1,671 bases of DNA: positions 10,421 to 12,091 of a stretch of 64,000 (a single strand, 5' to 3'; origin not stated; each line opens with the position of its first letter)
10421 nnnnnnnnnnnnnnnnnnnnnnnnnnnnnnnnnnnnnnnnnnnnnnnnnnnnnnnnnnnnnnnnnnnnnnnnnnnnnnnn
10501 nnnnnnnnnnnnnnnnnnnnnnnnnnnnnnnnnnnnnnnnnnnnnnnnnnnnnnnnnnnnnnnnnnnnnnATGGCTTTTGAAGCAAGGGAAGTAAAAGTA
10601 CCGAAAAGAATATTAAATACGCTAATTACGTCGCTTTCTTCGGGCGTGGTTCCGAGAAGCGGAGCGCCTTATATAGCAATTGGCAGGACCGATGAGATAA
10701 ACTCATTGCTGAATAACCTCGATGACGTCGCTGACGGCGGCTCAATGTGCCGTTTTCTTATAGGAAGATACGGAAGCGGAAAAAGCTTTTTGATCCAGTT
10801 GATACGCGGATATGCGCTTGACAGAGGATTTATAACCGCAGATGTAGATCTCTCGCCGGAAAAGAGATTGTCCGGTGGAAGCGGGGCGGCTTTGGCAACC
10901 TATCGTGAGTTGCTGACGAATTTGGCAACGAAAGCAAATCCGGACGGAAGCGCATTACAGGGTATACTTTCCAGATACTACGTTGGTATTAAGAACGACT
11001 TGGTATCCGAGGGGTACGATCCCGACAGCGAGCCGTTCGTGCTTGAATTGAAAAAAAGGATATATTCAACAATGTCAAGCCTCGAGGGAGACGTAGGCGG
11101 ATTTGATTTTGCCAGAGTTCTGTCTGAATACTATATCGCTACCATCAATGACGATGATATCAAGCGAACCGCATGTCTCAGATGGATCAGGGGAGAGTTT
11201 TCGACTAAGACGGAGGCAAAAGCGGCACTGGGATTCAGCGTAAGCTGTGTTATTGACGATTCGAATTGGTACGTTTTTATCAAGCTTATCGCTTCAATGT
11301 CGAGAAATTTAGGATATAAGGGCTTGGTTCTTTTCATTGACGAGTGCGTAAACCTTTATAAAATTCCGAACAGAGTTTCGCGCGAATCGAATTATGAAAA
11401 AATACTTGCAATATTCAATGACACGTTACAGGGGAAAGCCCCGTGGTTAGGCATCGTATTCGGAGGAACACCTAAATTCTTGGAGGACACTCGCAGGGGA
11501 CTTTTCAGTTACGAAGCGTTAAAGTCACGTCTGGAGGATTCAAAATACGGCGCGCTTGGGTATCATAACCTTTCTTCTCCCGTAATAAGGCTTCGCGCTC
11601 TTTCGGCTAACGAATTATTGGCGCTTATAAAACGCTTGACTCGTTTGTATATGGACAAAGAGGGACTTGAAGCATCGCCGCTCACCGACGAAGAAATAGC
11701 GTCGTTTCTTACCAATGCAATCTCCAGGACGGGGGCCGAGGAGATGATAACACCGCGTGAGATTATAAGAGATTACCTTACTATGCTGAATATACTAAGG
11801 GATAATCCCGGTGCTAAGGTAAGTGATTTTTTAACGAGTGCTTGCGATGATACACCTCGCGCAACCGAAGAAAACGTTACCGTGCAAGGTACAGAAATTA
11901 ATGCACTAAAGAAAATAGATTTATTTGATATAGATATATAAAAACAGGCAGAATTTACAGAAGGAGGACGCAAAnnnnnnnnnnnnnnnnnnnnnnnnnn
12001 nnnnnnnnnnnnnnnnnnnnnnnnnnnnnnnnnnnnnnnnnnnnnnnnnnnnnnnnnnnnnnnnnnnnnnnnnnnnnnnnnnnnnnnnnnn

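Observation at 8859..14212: TerB_N/TerB_C protein, P-loop ATPase and Lhr-like helicase operon (Shango-type candidate anti-phage system) embedded among housekeeping genes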

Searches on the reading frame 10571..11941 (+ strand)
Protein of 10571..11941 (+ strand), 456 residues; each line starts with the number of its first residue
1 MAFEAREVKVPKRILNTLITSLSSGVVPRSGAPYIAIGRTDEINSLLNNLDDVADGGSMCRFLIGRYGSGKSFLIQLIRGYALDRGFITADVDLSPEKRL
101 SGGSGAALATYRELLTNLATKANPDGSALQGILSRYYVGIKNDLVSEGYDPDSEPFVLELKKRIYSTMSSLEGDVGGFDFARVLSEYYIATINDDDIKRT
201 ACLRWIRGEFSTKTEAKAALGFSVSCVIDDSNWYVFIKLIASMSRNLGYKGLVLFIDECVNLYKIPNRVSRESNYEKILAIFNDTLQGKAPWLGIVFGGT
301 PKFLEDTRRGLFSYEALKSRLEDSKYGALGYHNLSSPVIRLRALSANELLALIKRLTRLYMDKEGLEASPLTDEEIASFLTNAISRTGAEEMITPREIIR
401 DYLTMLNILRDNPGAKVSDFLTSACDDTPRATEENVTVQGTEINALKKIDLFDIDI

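Call 3: search_protein_families(library=pfam, proteins=[window:10571-11941:+], max_evalue=0.01)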
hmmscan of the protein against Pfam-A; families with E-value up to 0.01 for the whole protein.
window:10571-11941:+ (456 aa): 2 families
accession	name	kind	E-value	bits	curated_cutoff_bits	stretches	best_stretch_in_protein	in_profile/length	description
PF10923.14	BrxC_BrxD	-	1.5e-143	479.1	22.2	1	10-422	1-411/414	BREX system ATP-binding protein BrxC/D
PF13191.12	AAA_16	-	1.5e-07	32.5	32.6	1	37-134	3-103/167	AAA ATPase domain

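Call 4: search_protein_families(library=padloc, proteins=[window:10571-11941:+], max_evalue=0.01)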
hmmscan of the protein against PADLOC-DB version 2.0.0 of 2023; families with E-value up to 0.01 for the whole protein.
window:10571-11941:+ (456 aa): 2 families
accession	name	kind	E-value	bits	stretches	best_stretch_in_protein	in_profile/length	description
PDLC03959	SngB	-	6.3e-156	517.8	1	8-424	4-418/439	-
PDLC02494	BrxD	-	3e-46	156.5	1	13-413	7-402/440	BrxD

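Call 5: search_protein_families(library=ncbifam, proteins=[window:10571-11941:+], max_evalue=0.01)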
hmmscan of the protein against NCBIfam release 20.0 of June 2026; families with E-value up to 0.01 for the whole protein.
window:10571-11941:+ (456 aa): 1 family
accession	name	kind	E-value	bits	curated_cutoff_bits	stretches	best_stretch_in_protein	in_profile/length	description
NF033438.1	BREX_BrxD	equivalog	4.2e-46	157.9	350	1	16-410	6-395/423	BREX system ATP-binding protein BrxD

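Call 25: search_solved_structures(query=window:10571-11941:+, max_evalue=0.01)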
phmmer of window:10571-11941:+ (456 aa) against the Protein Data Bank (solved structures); distinct sequences matched with E-value up to 0.01: 0.

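Call 47: find_homologous_proteins(query=window:10571-11941:+, max_evalue=1e-20)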
Query window:10571-11941:+ (456 aa): 7060 proteins with E <= 1e-20 among 8000 candidates; the best 120 are listed.
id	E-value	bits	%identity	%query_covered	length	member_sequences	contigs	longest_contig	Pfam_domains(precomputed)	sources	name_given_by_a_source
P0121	6.2e-298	1006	100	100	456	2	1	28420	PF10923.15,PF13191.13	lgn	-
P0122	1.2e-251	853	85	100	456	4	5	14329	PF10923.15,PF13191.13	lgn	-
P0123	1.0e-230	784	77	100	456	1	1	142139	PF10923.15,PF13191.13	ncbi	-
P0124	1.8e-230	783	77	100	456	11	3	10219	PF10923.15,PF13191.13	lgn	-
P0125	1.4e-229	780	77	100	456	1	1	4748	PF10923.15,PF13191.13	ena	-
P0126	7.0e-229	778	77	100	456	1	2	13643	PF10923.15,PF13191.13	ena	-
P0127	1.6e-226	770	76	100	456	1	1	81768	PF10923.15,PF13191.13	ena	-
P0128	6.3e-226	768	75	100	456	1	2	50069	PF10923.15,PF13191.13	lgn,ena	-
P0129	5.4e-219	746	74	100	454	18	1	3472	PF10923.15,PF13191.13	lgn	-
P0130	1.9e-218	744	73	100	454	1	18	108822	PF10923.15,PF13191.13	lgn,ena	-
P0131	2.1e-217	740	73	100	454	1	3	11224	PF10923.15,PF13191.13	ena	-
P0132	2.9e-217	740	73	100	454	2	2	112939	PF10923.15,PF13191.13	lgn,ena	-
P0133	3.9e-217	739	73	100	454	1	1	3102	PF10923.15,PF13191.13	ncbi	-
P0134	5.9e-217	739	73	100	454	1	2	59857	PF10923.15,PF13191.13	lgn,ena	-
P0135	4.4e-216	736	73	100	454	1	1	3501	PF10923.15,PF13191.13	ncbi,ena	-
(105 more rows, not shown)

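Call 48: search_dna_similar(query=window:10571-11941:+, collection=plasmids, mode=protein, max_evalue=1e-20, max_rows=25)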
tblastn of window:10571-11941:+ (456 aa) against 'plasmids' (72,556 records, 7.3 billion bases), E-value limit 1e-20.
Records with a match: 690; places in all: 693; records where one place covers at least 80% of the query: 678.
Best place of each record, by identity: <60% 690.
By first word of the organism name: Klebsiella 449; Salmonella 144; Escherichia 14; Sulfitobacter 7; Phaeobacter 5; Bradyrhizobium 4; Raoultella 4; Paracoccus 3; Burkholderia 3; Mesorhizobium 3; and 43 more.
By predicted mobility (MOB-suite, as given by PLSDB): conjugative 541; non-mobilizable 104; mobilizable 45.
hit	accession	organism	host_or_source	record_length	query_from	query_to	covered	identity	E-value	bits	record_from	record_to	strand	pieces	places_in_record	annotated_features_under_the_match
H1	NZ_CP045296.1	Paenibacillus cellulositrophicus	cell culture,Thai soil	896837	7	414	89%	50.4%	1e-134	434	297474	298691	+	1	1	ATP-binding protein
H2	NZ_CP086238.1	Clostridium estertheticum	single colony,bovine feces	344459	9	423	91%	48.1%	1e-123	403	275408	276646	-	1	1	ATP-binding protein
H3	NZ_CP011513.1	Paenibacillus peoriae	cell culture,soil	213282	10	428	92%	46.7%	2e-128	417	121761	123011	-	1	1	ATP-binding protein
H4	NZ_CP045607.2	Bacillus cereus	Whole organism,soil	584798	8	429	93%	42.0%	1e-104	348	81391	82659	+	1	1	ATP-binding protein | TerB N-terminal domain-containing protein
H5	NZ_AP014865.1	Bacillus thuringiensis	-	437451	8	429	93%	41.5%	7e-105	349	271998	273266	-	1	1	ATP-binding protein | TerB N-terminal domain-containing protein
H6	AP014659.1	Bradyrhizobium diazoefficiens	-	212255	9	421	91%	41.6%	3e-94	318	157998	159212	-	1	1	uncharacterized protein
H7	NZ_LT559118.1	Nonomuraea gerenzanensis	-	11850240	16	423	89%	41.5%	9e-96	323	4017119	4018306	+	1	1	none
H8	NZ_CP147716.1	Bradyrhizobium sp. 27S5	-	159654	9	421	91%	40.8%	5e-95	320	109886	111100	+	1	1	ATP-binding protein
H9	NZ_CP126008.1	Bradyrhizobium elkanii USDA 94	Glycine max,soybean,root nodule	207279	9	421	91%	40.5%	2e-93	316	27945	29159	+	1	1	ATP-binding protein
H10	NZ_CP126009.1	Bradyrhizobium elkanii USDA 94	Glycine max,soybean,root nodule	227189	9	421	91%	40.5%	2e-93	316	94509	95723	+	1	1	ATP-binding protein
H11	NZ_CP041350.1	Komagataeibacter xylinus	Ziziphus mauritiana Lam,cell ...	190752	9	438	94%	38.5%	7e-88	300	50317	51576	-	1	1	ATP-binding protein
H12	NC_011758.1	Methylorubrum extorquens CM4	-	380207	16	443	94%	38.6%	5e-91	309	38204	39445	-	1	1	ATP-binding protein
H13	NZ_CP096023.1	Halocatena salina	cell culture,sediment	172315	10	413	89%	40.6%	8e-92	311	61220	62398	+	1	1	ATP-binding protein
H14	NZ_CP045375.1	Sulfitobacter sp. THAF37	pure culture,Surface of a polyethylene ...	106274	9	421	91%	39.7%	1e-92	314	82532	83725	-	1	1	ATP-binding protein | TerB N-terminal domain-containing protein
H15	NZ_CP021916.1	Sagittula sp. P11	cell culture,sulfidic waters (60 m) ...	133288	9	421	91%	39.7%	3e-92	313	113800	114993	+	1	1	ATP-binding protein | TerB N-terminal domain-containing protein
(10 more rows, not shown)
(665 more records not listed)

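Call 51: get_annotated_region(hit=H1, flank=7000)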
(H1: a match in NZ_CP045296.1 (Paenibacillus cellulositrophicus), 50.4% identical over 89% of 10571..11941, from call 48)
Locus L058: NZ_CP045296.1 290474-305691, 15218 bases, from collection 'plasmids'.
description: Paenibacillus cellulositrophicus strain KACC 16577 plasmid unnamed1, complete sequence
organism: Paenibacillus cellulositrophicus (NCBI taxid 562959)
taxonomy: Bacteria; Bacillota; Bacilli; Bacillales; Paenibacillaceae; Paenibacillus; Paenibacillus cellulositrophicus
host: -; source: cell culture,Thai soil; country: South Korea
typing (MOB-suite, as given by PLSDB): non-mobilizable
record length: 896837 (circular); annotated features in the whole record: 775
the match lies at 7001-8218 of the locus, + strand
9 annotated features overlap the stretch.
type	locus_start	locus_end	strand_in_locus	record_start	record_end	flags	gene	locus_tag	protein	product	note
CDS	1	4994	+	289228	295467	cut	-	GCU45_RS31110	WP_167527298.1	S-layer homology domain-containing protein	-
CDS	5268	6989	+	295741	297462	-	-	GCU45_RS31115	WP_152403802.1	TerB N-terminal domain-containing protein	-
CDS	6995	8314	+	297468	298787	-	-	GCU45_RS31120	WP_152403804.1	ATP-binding protein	-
CDS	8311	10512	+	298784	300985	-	-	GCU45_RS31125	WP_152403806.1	DEAD/DEAH box helicase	-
CDS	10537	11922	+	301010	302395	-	-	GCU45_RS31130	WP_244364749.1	hypothetical protein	-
CDS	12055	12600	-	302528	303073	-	-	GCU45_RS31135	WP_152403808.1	TetR/AcrR family transcriptional regulator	GO:0006355 - regulation of DNA-templated transcription [Evidence IEA]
CDS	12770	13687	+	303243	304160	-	-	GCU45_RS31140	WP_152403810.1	alpha/beta hydrolase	-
CDS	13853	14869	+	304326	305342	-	-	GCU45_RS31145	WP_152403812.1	NAD(P)-dependent oxidoreductase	-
CDS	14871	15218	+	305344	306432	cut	-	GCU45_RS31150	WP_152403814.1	dihydrodipicolinate synthase family protein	GO:0009436 - glyoxylate catabolic process [Evidence IEA]; GO:0071704 - organic substance metabolic process [Evidence ...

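Call 52: get_annotated_region(hit=H2, flank=7000)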
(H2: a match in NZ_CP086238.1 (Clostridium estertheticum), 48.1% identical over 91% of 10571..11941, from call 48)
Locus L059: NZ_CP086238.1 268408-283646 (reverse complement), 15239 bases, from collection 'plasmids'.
description: Clostridium estertheticum strain CF002 plasmid pCF002-344, complete sequence
organism: Clostridium estertheticum (NCBI taxid 238834)
taxonomy: Bacteria; Bacillota; Clostridia; Eubacteriales; Clostridiaceae; Clostridium; Clostridium estertheticum
host: -; source: single colony,bovine feces; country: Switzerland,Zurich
typing (MOB-suite, as given by PLSDB): non-mobilizable
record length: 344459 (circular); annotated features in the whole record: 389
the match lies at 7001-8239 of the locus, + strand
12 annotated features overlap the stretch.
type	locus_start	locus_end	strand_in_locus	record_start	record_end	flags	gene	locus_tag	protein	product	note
CDS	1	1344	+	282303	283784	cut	-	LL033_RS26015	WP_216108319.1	amino acid adenylation domain-containing protein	-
CDS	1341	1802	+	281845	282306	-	-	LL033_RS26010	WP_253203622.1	GNAT family N-acetyltransferase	-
CDS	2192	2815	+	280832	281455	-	-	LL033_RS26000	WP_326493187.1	MFS transporter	GO:0055085 - transmembrane transport [Evidence IEA]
CDS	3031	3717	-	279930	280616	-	-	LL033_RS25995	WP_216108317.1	alpha/beta hydrolase-fold protein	-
CDS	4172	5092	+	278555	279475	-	-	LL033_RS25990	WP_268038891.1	relaxase/mobilization nuclease domain-containing protein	-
CDS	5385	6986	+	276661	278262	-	-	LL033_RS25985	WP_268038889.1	TerB N-terminal domain-containing protein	-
CDS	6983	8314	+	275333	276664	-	-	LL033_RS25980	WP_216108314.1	ATP-binding protein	-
CDS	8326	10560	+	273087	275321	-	-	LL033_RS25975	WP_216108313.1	DEAD/DEAH box helicase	-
CDS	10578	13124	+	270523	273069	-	-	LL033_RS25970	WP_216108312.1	ATP-binding cassette domain-containing protein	-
CDS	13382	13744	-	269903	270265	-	-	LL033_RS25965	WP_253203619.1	IS110 family transposase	-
CDS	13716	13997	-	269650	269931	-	-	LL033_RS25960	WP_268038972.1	transposase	GO:0006313 - DNA transposition [Evidence IEA]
CDS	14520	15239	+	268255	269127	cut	-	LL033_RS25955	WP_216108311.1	DUF5131 family protein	-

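Call 59: find_homologous_proteins(query=L059:8326-10557:+, max_evalue=1e-30)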
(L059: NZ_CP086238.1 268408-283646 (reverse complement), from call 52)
Query L059:8326-10557:+ (744 aa): 8000 proteins with E <= 1e-30 among 8000 candidates; the best 120 are listed.
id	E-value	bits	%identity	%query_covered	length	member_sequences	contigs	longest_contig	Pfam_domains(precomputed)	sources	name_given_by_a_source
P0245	0.0e+0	1730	100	100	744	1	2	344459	PF00270.36,PF00271.38,PF04851.22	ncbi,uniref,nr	ncbi:DEAD/DEAH box helicase (plasmid) [Clostridium estertheticum]|uniref:DEAD/DEAH box helicase n=1 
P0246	0.0e+0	1728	100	100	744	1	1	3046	PF00270.36,PF00271.38,PF04851.22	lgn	-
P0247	0.0e+0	1726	100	100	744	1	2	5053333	PF00270.36,PF00271.38,PF04851.22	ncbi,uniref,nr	ncbi:DEAD/DEAH box helicase [Clostridium estertheticum]|uniref:DEAD/DEAH box helicase n=1 Tax=Clostr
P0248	0.0e+0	1721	99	100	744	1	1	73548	PF00270.36,PF00271.38,PF04851.22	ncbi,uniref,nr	ncbi:DEAD/DEAH box helicase [Clostridium estertheticum]|uniref:DEAD/DEAH box helicase n=1 Tax=Clostr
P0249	0.0e+0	1512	86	100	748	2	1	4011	PF00270.36,PF00271.38,PF04851.22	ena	-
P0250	0.0e+0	1507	85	100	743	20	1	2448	PF00270.36,PF00271.38,PF04851.22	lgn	-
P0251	0.0e+0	1505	85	100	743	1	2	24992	PF00270.36,PF00271.38,PF04851.22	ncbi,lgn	-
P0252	0.0e+0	1504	86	99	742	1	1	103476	PF00270.36,PF00271.38,PF04851.22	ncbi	-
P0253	0.0e+0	1503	87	99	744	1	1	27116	PF00270.36,PF00271.38,PF04851.22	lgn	-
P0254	0.0e+0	1502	86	99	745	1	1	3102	PF00270.36,PF00271.38,PF04851.22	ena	-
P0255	0.0e+0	1501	85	100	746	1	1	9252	PF00270.36,PF00271.38,PF04851.22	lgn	-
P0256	0.0e+0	1497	86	99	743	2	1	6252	PF00270.36,PF00271.38,PF04851.22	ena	-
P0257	0.0e+0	1497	86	99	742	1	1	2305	PF00270.36,PF00271.38,PF04851.22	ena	-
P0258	0.0e+0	1496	85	99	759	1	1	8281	PF00270.36,PF00271.38,PF04851.22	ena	-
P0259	0.0e+0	1496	85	99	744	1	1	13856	PF00270.36,PF00271.38,PF04851.22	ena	-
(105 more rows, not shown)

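Call 77: search_protein_families(library=padloc, proteins=[L058:10537-11922:+], max_evalue=0.00001)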
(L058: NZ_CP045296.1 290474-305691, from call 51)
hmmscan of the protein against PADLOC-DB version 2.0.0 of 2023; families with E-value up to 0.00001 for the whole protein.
L058:10537-11922:+ (461 aa): 0 families

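Call 78: search_protein_families(library=pfam, proteins=[L058:10537-11922:+], max_evalue=0.00001)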
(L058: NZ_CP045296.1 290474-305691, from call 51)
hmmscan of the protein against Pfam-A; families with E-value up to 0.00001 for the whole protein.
L058:10537-11922:+ (461 aa): 1 family
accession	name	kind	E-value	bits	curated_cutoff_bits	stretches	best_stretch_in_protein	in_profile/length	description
PF24898.2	GGDEF_GdpP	-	3.8e-06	27.6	30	1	226-346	1-123/126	Cyclic-di-AMP phosphodiesterase GdpP-like, GGDEF domain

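Call 79: search_dna_similar(query=window:10571-11941:+, collection=phages, mode=protein, max_evalue=1e-10, max_rows=10)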
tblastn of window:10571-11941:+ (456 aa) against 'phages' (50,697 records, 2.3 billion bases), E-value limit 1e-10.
No match.
